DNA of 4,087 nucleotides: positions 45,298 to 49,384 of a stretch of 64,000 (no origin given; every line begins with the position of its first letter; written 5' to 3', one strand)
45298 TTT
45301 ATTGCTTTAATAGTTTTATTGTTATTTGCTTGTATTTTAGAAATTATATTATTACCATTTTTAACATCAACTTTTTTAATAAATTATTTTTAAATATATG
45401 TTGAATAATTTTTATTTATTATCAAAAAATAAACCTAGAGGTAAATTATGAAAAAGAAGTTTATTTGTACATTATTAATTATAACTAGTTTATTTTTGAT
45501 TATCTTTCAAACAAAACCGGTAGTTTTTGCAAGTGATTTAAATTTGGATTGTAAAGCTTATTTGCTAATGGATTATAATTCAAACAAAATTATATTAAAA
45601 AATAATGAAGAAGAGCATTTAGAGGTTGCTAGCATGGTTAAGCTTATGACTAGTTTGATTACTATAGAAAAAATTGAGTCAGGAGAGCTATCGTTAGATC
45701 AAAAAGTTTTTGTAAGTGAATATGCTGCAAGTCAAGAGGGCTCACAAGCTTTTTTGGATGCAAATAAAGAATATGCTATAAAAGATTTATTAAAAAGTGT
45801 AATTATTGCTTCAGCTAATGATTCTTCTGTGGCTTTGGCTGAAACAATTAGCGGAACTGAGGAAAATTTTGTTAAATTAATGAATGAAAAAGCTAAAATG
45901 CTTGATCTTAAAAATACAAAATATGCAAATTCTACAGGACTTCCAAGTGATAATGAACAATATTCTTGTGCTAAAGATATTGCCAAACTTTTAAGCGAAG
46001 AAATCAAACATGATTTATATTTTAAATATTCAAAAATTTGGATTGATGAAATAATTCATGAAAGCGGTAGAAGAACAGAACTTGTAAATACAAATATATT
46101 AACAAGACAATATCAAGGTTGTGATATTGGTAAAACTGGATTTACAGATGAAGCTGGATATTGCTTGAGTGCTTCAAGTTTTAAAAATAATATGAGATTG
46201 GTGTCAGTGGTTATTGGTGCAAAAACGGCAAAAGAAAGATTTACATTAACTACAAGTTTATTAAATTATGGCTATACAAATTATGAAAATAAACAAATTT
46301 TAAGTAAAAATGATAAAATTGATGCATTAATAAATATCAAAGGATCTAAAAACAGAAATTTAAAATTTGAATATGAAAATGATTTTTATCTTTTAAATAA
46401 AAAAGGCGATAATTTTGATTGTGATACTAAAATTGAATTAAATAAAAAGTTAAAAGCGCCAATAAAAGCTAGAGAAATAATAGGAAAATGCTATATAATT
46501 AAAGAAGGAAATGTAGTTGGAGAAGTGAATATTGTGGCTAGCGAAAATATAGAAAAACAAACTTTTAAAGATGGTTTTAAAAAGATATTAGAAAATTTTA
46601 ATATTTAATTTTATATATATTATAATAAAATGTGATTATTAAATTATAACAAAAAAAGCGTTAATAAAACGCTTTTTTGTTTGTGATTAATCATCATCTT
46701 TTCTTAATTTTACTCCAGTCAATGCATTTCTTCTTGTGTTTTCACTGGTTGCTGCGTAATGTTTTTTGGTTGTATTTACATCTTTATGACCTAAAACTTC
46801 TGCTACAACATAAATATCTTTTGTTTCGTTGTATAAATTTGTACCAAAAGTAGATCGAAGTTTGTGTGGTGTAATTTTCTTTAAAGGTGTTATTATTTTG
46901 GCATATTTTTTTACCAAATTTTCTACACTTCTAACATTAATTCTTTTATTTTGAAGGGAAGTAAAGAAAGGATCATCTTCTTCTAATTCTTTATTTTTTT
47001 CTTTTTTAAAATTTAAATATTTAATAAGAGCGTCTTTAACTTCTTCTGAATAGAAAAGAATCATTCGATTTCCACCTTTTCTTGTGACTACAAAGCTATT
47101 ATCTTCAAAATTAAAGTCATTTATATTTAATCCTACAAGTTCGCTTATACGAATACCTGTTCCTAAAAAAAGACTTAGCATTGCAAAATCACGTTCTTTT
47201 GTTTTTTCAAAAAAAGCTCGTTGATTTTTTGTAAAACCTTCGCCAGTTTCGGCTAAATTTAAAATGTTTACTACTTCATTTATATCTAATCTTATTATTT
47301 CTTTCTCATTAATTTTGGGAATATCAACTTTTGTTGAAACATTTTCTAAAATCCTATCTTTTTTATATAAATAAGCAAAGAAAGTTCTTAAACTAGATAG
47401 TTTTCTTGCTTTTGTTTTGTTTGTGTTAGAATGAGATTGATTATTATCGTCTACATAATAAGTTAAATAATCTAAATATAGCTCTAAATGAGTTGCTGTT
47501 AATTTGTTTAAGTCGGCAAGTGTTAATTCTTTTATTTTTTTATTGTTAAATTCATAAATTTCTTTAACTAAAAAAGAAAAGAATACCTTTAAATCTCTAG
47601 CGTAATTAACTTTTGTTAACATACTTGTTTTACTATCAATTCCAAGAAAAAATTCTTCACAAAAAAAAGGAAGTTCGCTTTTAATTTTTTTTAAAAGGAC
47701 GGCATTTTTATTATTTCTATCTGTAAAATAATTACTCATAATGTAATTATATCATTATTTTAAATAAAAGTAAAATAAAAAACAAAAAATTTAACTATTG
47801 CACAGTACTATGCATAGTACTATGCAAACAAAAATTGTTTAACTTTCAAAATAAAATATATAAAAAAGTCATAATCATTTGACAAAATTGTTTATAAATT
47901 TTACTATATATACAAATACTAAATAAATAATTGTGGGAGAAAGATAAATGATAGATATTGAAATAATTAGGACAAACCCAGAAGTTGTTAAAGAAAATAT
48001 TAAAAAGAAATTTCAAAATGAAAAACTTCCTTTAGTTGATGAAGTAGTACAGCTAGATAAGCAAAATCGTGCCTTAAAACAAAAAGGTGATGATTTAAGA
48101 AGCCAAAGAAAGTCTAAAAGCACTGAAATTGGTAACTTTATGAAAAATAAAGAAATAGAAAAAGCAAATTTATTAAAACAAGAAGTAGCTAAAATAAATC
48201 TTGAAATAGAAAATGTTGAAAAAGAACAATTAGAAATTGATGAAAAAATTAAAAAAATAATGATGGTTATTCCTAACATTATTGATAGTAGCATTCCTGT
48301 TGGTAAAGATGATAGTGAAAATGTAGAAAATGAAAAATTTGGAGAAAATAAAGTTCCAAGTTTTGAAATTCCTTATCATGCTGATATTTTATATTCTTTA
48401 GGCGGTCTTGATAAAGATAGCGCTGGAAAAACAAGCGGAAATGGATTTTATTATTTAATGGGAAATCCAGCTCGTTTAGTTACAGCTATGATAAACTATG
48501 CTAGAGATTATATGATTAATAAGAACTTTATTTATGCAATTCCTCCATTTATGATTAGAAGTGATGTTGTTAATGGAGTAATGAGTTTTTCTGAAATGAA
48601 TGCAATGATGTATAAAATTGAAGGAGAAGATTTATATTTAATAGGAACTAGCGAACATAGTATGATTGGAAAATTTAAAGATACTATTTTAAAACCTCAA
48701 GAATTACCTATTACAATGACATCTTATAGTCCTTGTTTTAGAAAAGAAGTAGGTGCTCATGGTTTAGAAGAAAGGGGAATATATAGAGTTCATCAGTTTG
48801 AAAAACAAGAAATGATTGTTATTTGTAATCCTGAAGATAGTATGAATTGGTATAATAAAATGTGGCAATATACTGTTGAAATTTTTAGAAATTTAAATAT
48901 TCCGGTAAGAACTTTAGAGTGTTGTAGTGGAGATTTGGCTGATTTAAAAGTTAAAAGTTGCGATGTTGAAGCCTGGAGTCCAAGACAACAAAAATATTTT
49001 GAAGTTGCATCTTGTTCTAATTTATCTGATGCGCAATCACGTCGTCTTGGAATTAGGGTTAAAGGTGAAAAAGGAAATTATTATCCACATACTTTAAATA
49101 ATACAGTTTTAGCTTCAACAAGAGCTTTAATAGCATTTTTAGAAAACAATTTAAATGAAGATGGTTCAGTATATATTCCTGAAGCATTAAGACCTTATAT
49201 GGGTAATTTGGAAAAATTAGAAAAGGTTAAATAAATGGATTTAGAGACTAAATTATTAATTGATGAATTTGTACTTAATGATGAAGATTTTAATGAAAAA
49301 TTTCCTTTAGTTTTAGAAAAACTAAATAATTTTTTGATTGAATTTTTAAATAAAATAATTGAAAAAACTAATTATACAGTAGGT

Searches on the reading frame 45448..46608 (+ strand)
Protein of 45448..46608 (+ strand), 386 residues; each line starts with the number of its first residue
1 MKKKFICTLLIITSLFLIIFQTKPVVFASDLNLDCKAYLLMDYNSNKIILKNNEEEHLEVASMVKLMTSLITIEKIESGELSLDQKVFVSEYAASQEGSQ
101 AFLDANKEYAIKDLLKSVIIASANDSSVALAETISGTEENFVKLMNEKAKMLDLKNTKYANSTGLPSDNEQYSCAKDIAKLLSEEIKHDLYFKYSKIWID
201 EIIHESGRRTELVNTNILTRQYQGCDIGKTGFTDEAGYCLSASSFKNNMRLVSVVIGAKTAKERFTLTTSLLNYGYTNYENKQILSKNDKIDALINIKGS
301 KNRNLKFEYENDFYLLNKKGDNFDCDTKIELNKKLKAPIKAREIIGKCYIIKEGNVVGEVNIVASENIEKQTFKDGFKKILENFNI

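Call 60: search_protein_families(library=pfam, proteins=[window:45448-46608:+])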
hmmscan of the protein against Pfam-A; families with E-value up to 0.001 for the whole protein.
window:45448-46608:+ (386 aa): 3 families
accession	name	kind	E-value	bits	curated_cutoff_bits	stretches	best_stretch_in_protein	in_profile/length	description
PF00768.25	Peptidase_S11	-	9.9e-67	225.3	27.6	1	29-260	6-239/239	D-alanyl-D-alanine carboxypeptidase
PF07943.18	PBP5_C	-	3.2e-15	56.5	21.2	1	279-370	1-91/91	Penicillin-binding protein 5, C-terminal domain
PF13354.11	Beta-lactamase2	-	6.3e-12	45.7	22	1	46-183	10-144/214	Beta-lactamase enzyme family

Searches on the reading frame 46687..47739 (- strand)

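Call 62: search_protein_families(library=pfam, proteins=[window:46687-47739:-])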
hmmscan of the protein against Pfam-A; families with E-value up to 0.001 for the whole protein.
window:46687-47739:- (350 aa): 2 families
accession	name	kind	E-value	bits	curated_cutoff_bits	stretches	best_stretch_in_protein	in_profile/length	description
PF00589.27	Phage_integrase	-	6.2e-29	101.4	27.1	1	151-333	3-170/172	Phage integrase family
PF02899.23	Phage_int_SAM_1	-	2.3e-06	28.2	22.3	1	32-127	8-82/83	Phage integrase, N-terminal SAM-like domain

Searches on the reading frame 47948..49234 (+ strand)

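Call 62: search_protein_families(library=pfam, proteins=[window:47948-49234:+])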
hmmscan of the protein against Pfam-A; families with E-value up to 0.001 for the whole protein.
window:47948-49234:+ (428 aa): 2 families
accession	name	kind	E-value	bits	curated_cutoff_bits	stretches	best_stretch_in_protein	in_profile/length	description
PF00587.30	tRNA-synt_2b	-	2.5e-35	122.6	29.3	1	226-401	8-179/179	tRNA synthetase class II core domain (G, H, P, S and T)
PF02403.27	Seryl_tRNA_N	-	3.6e-23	82.3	28.2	1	1-111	1-107/108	Seryl-tRNA synthetase N-terminal domain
